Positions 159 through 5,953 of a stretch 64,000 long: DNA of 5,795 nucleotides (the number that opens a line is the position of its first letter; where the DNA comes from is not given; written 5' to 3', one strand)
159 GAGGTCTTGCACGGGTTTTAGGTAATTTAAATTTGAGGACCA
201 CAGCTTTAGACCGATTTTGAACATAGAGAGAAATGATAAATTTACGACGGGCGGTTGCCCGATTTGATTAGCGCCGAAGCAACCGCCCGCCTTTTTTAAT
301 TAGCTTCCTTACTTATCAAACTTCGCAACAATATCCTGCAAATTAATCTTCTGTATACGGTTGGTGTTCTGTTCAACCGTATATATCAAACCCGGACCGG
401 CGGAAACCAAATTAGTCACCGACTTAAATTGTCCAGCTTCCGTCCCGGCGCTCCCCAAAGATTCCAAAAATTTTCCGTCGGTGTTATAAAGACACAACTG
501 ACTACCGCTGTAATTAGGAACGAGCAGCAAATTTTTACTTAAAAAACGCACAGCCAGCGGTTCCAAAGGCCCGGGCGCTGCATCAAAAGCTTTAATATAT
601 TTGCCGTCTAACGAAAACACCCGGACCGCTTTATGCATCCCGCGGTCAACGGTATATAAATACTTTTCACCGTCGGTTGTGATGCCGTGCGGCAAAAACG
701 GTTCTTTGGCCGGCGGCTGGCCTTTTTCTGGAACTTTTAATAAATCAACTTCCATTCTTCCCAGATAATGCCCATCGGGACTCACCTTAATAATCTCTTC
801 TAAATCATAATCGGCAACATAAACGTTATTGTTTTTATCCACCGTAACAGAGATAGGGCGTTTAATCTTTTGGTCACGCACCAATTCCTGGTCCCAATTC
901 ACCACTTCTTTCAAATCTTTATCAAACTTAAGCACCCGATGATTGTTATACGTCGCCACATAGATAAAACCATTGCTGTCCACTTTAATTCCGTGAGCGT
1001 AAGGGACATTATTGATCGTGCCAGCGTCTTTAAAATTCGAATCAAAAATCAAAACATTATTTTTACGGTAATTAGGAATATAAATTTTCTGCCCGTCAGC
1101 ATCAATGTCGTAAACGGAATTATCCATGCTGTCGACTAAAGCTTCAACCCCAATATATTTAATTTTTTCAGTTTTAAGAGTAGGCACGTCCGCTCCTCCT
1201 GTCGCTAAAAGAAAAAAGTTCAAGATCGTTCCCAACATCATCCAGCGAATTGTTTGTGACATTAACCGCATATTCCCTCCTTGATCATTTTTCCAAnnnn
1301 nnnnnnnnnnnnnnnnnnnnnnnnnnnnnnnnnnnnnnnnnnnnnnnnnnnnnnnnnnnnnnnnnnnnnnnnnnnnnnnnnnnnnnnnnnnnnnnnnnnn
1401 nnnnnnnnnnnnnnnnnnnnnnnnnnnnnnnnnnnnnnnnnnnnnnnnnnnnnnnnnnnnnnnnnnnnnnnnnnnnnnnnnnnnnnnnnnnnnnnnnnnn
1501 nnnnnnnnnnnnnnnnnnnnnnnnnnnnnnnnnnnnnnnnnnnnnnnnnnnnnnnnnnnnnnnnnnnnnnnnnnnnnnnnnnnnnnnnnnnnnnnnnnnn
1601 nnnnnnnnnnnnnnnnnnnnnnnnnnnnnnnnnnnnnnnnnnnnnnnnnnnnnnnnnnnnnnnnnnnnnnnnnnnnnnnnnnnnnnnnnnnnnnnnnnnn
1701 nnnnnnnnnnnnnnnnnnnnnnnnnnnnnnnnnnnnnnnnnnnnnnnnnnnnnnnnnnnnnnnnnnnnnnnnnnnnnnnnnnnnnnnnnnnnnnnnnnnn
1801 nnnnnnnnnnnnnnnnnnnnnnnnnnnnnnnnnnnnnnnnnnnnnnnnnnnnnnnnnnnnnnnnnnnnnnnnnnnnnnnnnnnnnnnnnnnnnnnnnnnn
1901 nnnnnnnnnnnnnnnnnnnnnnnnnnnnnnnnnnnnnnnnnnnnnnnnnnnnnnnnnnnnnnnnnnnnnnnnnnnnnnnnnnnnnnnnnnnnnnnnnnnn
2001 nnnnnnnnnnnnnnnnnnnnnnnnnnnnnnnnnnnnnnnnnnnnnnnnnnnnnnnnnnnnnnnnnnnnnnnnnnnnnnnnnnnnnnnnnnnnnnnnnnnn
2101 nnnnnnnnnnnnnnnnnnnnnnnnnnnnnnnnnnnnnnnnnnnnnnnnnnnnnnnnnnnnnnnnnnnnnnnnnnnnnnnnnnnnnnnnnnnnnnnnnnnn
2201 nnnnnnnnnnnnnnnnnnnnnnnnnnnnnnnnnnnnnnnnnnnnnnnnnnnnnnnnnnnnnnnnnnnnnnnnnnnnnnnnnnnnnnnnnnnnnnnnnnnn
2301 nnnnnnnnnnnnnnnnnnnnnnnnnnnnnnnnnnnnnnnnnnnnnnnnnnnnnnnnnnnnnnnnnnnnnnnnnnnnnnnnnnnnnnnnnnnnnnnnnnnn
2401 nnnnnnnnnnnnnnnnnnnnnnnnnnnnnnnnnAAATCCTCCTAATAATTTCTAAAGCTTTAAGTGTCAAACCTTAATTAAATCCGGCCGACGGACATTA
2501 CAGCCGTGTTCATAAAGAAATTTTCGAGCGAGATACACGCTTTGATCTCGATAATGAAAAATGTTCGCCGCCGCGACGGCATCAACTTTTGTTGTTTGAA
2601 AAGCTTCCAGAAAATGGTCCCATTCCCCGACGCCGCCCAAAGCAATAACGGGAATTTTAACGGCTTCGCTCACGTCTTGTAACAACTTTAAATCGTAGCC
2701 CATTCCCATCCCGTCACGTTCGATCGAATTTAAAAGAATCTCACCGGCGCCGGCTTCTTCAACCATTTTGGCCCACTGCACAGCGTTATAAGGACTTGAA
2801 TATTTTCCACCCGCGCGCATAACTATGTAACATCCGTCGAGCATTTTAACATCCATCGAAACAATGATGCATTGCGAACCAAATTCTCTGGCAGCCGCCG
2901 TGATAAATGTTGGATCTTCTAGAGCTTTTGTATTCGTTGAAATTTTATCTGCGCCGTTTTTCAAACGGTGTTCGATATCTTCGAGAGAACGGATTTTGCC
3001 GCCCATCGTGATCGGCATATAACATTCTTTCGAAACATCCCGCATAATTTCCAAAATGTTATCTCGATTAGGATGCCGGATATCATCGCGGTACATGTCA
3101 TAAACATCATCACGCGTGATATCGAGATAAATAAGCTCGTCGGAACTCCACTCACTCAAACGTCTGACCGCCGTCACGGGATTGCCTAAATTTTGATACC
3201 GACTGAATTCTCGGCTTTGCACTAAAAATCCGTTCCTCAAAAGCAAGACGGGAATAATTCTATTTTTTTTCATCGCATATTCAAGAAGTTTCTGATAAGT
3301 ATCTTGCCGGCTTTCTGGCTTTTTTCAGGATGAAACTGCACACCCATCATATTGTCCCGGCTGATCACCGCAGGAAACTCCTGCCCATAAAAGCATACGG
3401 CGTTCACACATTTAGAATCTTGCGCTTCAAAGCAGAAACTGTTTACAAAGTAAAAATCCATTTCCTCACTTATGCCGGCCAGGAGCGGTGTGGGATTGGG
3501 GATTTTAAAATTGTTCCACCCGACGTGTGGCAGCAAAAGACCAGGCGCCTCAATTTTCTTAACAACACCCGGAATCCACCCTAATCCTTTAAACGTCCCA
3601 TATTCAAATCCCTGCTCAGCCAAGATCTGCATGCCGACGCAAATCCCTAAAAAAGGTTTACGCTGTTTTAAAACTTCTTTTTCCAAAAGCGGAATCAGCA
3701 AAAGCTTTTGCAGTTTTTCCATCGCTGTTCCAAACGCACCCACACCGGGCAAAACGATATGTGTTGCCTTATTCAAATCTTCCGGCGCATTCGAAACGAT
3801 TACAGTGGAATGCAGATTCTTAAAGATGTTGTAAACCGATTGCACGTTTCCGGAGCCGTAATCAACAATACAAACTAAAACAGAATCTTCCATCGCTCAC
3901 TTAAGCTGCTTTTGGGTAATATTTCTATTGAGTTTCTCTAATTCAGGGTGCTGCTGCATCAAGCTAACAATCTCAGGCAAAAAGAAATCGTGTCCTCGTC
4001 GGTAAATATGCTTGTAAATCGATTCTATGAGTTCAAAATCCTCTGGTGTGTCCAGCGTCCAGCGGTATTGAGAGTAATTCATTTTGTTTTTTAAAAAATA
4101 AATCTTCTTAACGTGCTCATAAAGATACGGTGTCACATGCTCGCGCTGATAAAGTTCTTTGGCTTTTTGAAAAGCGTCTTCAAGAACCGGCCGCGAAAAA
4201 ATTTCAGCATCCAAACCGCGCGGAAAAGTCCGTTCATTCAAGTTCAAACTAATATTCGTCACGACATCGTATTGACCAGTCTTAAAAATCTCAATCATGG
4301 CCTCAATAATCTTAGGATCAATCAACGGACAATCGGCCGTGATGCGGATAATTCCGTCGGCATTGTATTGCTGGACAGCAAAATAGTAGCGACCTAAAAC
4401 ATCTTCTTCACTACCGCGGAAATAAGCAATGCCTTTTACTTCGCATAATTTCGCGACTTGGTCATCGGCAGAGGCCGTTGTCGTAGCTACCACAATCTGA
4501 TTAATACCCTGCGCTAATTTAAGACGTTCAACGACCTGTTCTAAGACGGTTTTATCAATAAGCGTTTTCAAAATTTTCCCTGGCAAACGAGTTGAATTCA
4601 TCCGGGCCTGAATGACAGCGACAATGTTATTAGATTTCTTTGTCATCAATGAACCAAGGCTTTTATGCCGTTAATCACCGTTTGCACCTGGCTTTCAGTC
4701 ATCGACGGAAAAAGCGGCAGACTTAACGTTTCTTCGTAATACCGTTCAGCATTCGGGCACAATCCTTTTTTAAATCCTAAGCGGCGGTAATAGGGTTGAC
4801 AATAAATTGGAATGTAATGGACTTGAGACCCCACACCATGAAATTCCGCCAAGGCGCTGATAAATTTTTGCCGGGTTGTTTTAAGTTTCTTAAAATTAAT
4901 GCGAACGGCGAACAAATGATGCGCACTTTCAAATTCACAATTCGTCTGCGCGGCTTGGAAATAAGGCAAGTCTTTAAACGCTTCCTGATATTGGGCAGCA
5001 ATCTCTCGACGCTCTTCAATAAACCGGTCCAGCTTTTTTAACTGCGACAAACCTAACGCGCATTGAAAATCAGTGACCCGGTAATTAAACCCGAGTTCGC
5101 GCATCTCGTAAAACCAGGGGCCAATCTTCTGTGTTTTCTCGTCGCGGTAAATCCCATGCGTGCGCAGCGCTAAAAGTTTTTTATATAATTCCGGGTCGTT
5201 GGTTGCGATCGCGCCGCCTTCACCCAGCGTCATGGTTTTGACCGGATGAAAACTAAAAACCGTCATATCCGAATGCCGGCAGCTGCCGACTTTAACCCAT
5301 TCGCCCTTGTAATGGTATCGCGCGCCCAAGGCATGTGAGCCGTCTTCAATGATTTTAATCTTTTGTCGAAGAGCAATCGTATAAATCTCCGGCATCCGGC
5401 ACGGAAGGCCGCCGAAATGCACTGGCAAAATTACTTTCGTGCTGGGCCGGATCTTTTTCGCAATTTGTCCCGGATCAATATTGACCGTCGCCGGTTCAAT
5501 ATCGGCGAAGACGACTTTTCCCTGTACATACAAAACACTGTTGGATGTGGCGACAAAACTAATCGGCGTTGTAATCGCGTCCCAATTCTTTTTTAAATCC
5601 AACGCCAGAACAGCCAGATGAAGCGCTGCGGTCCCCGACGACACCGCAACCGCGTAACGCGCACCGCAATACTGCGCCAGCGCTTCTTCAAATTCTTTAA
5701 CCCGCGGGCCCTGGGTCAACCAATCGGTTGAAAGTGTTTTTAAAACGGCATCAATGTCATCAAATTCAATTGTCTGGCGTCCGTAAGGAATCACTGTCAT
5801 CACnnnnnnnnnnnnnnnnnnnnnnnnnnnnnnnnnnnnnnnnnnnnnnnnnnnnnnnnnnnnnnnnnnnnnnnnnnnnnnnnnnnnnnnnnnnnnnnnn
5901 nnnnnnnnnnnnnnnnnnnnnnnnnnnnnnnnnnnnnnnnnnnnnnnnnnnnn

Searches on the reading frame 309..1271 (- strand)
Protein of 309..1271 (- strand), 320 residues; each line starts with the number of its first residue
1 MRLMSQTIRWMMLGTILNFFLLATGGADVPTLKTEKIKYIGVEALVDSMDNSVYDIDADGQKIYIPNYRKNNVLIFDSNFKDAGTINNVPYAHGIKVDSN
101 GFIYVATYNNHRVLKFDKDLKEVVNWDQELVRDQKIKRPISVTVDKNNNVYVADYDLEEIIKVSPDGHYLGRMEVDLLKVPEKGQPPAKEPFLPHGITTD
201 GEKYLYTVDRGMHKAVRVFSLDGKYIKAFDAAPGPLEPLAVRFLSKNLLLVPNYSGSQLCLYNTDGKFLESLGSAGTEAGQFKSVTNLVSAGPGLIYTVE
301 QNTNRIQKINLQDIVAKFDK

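Call 41: search_protein_families(library=pfam, proteins=[window:309-1271:-], max_evalue=0.001)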
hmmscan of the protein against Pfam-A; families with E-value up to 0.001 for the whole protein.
window:309-1271:- (320 aa): 5 families
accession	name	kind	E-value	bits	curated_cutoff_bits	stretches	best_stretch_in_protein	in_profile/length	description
PF01436.27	NHL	-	6.1e-14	51.7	20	1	91-116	3-28/28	NHL repeat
PF08450.18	SGL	-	1.3e-08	35.1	26.3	0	46-123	151-217/246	SMP-30/Gluconolactonase/LRE-like region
PF22701.2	Mala_s_1-like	-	2.6e-08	34.3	27.5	1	94-175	44-126/195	Mal s 1 allergenic protein-like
PF06739.17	SBBP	-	3.7e-08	33.6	20.5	0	91-106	14-29/38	Beta-propeller repeat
PF25021.1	TEN_NHL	-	0.00073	19.1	27.1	0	132-223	26-104/357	Teneurin NHL domain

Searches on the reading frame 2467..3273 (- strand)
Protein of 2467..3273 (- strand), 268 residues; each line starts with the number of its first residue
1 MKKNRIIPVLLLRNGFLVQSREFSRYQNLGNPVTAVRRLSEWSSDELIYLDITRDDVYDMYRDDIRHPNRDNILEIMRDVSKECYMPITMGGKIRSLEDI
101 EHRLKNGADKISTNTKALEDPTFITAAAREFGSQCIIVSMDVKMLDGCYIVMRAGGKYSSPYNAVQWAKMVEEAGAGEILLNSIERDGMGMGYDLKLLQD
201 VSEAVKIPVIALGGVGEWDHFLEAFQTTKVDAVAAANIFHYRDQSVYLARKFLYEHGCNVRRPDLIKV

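Call 41: search_protein_families(library=pfam, proteins=[window:2467-3273:-], max_evalue=0.001)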
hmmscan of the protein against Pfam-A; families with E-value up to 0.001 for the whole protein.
window:2467-3273:- (268 aa): 4 families
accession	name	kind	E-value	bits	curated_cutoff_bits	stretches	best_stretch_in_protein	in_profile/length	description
PF00977.27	His_biosynth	-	8.5e-53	179.6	23.6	1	5-243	1-226/228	Histidine biosynthesis protein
PF01207.24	Dus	-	3.1e-07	30.3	20.4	0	160-236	136-214/311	Dihydrouridine synthase (Dus)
PF04309.18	G3P_antiterm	-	1.5e-05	24.9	27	1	75-118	129-172/173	Glycerol-3-phosphate responsive antiterminator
PF01680.23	SOR_SNZ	-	0.00067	20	27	0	165-250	23-113/207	SOR/SNZ family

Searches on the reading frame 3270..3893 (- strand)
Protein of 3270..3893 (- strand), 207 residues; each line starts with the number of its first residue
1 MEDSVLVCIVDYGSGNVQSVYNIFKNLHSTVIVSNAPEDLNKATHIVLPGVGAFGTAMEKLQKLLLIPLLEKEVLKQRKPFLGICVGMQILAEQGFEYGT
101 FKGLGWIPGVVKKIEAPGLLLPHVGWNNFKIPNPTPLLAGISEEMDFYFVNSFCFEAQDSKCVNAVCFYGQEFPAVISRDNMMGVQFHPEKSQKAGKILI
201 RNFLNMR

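Call 41: search_protein_families(library=pfam, proteins=[window:3270-3893:-], max_evalue=0.001)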
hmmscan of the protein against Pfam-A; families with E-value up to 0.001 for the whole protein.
window:3270-3893:- (207 aa): 3 families
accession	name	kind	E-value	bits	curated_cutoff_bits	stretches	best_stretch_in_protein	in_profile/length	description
PF00117.34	GATase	-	5.9e-18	65.7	22.8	1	9-203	2-186/190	Glutamine amidotransferase class-I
PF01174.25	SNO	-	5.9e-07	30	27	1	30-94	21-84/188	SNO glutamine amidotransferase family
PF07722.19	Peptidase_C26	-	2.7e-05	24.5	20.5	0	70-92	97-119/219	Peptidase C26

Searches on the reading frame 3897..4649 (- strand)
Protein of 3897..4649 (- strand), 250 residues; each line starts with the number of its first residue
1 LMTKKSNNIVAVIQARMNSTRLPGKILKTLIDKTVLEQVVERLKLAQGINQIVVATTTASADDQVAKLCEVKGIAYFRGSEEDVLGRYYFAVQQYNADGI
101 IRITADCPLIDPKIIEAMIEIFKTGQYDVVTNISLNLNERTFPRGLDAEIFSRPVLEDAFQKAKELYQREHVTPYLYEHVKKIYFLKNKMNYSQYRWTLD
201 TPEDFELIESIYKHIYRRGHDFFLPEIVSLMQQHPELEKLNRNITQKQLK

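Call 41: search_protein_families(library=pfam, proteins=[window:3897-4649:-], max_evalue=0.001)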
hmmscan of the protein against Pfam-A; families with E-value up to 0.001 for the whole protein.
window:3897-4649:- (250 aa): 2 families
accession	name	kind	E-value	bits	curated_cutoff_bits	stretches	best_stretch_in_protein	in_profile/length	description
PF02348.25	CTP_transf_3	-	9.5e-34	117.5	22.6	1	10-217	1-212/217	Cytidylyltransferase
PF12804.13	NTP_transf_3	-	3.5e-08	34.2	27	1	18-131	13-120/160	MobA-like NTP transferase domain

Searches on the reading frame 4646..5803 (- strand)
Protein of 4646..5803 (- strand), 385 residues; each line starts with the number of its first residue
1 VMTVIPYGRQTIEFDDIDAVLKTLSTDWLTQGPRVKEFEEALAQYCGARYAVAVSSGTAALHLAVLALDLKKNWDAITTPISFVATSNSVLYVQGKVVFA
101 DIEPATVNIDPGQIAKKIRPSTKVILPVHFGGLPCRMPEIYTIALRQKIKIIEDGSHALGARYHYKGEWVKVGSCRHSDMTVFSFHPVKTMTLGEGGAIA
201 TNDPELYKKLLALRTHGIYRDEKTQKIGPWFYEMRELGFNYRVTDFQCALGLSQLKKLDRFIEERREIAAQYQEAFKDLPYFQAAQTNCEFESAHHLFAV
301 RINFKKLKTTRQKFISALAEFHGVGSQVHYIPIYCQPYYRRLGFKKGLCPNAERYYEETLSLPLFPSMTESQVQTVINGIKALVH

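Call 41: search_protein_families(library=pfam, proteins=[window:4646-5803:-], max_evalue=0.001)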
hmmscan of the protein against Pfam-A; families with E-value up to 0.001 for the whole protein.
window:4646-5803:- (385 aa): 4 families
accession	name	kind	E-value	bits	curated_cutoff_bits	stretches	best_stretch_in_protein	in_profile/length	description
PF01041.23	DegT_DnrJ_EryC1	-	4.8e-115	385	19.8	1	13-380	4-359/360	DegT/DnrJ/EryC1/StrS aminotransferase family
PF01053.26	Cys_Met_Meta_PP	-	2.2e-05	23.6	27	1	31-126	50-142/381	Cys/Met metabolism PLP-dependent enzyme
PF01212.27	Beta_elim_lyase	-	5.4e-05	23.1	27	1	32-284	31-273/288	Beta-eliminating lyase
PF00155.27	Aminotran_1_2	-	0.00098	18.8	19.7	0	35-126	44-151/361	Aminotransferase class I and II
